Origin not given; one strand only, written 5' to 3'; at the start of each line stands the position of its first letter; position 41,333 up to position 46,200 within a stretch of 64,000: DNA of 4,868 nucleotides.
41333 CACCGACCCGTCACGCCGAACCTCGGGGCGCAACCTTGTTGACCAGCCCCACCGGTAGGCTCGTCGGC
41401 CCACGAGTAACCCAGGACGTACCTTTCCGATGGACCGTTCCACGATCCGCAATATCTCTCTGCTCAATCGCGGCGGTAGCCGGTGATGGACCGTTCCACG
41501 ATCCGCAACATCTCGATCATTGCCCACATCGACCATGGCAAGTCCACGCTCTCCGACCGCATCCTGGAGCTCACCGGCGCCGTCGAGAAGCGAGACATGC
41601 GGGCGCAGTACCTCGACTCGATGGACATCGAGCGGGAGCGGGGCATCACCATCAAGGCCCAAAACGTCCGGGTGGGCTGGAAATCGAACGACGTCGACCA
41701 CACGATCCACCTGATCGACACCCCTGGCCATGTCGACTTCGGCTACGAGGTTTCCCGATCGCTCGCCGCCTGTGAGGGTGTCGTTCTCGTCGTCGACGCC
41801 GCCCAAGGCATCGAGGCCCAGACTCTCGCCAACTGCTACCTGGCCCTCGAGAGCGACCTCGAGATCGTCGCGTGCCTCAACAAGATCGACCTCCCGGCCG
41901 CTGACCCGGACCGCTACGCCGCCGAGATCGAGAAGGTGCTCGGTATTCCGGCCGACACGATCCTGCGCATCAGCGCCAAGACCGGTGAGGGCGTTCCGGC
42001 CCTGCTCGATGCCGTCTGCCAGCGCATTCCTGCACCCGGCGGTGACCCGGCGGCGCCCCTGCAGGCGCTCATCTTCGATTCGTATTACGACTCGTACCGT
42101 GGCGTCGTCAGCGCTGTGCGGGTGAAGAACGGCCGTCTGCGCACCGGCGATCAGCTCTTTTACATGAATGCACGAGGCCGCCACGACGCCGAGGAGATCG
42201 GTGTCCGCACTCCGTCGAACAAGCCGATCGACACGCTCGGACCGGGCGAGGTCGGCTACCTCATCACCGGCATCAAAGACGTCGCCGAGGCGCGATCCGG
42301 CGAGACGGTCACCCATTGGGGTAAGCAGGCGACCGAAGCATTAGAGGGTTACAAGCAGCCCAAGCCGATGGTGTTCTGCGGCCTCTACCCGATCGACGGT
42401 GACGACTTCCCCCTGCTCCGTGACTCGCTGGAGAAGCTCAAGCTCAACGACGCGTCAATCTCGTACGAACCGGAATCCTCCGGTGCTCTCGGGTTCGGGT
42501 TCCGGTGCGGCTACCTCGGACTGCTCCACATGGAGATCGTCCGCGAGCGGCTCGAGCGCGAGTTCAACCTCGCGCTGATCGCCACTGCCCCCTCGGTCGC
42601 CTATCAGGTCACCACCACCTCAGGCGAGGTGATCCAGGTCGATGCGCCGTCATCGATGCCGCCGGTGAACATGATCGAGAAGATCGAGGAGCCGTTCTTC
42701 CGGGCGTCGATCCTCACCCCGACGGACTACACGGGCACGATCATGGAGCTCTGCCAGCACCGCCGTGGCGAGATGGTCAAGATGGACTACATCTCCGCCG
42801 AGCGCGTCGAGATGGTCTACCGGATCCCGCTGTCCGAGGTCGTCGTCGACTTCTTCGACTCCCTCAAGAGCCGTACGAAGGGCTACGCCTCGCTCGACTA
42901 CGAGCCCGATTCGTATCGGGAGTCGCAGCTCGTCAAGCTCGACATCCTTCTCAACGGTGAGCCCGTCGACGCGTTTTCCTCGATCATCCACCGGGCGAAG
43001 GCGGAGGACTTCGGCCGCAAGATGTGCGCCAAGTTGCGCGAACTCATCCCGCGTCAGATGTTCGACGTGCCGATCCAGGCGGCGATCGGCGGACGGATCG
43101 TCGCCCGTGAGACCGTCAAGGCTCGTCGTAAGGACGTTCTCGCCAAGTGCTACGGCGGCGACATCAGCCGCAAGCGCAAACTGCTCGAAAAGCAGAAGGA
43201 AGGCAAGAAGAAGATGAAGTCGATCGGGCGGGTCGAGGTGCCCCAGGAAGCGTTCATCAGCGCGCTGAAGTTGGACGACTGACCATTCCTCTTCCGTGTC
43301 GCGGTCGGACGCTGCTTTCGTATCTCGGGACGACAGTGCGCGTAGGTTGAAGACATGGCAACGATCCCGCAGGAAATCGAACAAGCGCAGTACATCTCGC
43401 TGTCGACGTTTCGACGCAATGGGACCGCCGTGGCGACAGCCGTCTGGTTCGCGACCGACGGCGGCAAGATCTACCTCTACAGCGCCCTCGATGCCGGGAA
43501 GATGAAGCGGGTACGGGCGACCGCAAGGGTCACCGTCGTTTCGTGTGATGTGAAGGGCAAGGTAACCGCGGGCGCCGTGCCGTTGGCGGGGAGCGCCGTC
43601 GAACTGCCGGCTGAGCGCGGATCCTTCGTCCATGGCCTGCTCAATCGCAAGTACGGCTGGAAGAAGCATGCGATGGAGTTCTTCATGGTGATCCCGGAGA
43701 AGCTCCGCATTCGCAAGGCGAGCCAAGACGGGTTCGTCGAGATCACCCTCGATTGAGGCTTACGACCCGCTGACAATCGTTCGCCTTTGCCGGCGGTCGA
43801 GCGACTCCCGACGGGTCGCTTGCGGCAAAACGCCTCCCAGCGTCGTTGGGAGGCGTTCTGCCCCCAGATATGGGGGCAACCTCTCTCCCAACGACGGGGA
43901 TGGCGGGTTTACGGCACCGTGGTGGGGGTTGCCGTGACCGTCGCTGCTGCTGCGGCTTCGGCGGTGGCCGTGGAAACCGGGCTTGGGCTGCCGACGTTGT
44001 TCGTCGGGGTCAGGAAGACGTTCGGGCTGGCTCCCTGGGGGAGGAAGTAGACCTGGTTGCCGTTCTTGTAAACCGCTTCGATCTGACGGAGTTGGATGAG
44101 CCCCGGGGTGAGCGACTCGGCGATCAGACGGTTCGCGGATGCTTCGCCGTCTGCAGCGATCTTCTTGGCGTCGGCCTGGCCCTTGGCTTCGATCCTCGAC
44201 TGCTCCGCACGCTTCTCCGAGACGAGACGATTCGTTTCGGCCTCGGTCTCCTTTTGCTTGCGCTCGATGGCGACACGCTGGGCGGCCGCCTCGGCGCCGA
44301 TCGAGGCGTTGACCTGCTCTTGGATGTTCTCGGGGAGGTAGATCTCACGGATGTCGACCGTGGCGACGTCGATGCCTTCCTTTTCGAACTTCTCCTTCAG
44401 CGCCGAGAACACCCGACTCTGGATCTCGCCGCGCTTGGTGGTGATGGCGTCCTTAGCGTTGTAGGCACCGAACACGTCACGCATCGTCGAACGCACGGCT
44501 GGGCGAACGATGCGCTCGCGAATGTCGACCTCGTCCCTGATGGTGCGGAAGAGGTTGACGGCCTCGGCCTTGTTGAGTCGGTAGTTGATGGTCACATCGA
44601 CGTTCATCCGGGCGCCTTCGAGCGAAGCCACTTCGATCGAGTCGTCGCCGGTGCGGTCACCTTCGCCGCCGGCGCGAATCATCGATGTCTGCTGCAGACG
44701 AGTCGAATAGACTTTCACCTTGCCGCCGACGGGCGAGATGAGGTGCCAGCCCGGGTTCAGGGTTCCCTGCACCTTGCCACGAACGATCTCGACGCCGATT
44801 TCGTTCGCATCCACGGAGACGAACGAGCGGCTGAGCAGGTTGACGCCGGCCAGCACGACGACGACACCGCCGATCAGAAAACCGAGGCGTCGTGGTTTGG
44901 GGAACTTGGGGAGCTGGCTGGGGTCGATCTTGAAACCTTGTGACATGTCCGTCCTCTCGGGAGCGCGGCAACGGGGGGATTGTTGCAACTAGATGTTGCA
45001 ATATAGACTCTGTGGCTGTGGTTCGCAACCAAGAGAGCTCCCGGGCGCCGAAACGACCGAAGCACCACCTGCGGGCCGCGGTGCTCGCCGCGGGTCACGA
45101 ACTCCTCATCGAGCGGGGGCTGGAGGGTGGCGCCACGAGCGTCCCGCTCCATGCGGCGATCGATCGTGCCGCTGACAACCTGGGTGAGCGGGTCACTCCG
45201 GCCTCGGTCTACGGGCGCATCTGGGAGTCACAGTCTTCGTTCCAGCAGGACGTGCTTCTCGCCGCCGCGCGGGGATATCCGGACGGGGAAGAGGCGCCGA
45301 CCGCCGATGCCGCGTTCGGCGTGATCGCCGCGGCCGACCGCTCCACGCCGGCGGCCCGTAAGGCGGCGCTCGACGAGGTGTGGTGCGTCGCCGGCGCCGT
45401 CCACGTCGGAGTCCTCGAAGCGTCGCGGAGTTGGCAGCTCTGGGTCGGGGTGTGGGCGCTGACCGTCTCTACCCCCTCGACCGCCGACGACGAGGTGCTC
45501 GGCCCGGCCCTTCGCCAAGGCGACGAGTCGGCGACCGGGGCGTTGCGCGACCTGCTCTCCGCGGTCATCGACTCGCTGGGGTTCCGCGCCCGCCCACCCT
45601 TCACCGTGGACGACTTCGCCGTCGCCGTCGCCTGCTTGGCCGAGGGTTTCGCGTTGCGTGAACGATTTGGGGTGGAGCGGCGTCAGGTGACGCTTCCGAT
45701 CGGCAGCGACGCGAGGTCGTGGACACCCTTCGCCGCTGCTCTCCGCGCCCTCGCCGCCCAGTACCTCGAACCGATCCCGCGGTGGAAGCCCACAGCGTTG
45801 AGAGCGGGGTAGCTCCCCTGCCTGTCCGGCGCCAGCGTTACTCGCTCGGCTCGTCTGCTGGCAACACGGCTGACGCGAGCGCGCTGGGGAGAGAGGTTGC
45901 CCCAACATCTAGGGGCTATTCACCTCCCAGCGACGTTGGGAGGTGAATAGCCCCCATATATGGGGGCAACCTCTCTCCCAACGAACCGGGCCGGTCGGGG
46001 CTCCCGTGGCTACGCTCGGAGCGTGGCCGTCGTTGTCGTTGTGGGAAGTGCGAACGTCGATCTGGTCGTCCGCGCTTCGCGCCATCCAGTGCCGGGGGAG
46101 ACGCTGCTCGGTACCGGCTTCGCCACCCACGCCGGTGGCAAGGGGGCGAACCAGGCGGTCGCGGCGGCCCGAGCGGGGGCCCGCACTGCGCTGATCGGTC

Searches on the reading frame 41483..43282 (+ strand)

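Call 60: search_protein_families(library=pfam, proteins=[window:41483-43282:+], max_evalue=0.00001)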
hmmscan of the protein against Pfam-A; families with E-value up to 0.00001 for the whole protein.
window:41483-43282:+ (599 aa): 4 families
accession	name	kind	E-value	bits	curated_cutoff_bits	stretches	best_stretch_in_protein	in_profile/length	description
PF00009.33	GTP_EFTU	-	3.6e-54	183.6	26.5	1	6-183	2-187/188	Elongation factor Tu GTP binding domain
PF06421.17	LepA_C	-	1.7e-50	170.1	29.7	1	490-596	1-107/107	GTP-binding protein LepA C-terminus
PF00679.30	EFG_C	-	3e-23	82.1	27.9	1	401-487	2-87/89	Elongation factor G C-terminus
PF03144.31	GTP_EFTU_D2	-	2.5e-08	34.7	30.3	1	207-277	1-73/73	Elongation factor Tu domain 2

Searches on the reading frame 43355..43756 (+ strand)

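Call 60: search_protein_families(library=pfam, proteins=[window:43355-43756:+], max_evalue=0.00001)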
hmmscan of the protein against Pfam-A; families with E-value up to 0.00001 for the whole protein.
window:43355-43756:+ (133 aa): 1 family
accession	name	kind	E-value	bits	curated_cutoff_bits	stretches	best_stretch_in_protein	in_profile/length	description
PF01243.27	PNPOx_N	-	1.3e-08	35.6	28.1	1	6-91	7-85/120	Pyridoxamine 5'-phosphate oxidase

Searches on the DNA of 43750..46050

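Call 68: search_rna_families(source=window, start=43750, end=46050, threshold=evalue, max_evalue=1)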
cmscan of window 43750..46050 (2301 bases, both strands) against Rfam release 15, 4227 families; matches with E-value up to 1: 12.
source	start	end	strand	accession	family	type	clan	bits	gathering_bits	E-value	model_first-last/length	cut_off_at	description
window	45881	45983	-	RF04198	MIR8670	Gene; miRNA;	-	44.8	150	8.1e-07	1-142/142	no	MIR8670 microRNA precursor family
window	45890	45975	-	RF03681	mir-1295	Gene; miRNA;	-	42.5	100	2.5e-06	1-78/78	no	mir-1295 microRNA precursor family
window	45882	45984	+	RF04198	MIR8670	Gene; miRNA;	-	38.9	150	2.4e-05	1-142/142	no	MIR8670 microRNA precursor family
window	45856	46007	+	RF04119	MIR1858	Gene; miRNA;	-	38.5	137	0.0002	1-197/197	no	MIR1858 microRNA precursor family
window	45891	45976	+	RF03681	mir-1295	Gene; miRNA;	-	37.7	100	4.4e-05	1-78/78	no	mir-1295 microRNA precursor family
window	45889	45977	+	RF03296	MIR8788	Gene; miRNA;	-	37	124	0.00035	1-138/138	no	MIR8788 microRNA precursor family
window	45879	45986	-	RF04023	MIR1314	Gene; miRNA;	-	32.8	108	0.00016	1-104/104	no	MIR1314 microRNA precursor family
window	43827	43909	-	RF03949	mir-8830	Gene; miRNA;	-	30.3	76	0.014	1-95/95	no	mir-8830 microRNA precursor family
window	45894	45972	-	RF04269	mir-373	Gene; miRNA;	-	29.6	69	0.0053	1-69/69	no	mir-373 microRNA precursor family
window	45877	45988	+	RF03248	MIR9772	Gene; miRNA;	-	25.2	64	0.13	1-92/92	no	MIR9772 microRNA precursor family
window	45897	45969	-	RF03248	MIR9772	Gene; miRNA;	-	25.1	64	0.13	1-92/92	no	MIR9772 microRNA precursor family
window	43755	43844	-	RF02965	CyVA-1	Gene; sRNA;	-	22.8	41.4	0.054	1-77/77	no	CyVA-1 RNA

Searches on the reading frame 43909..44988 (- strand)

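Call 60: search_protein_families(library=pfam, proteins=[window:43909-44988:-], max_evalue=0.00001)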
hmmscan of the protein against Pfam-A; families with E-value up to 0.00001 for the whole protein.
window:43909-44988:- (359 aa): 1 family
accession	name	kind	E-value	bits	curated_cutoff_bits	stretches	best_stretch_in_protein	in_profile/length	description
PF01145.31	Band_7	-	2.4e-30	106.3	23.6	1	58-247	2-175/176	SPFH domain / Band 7 family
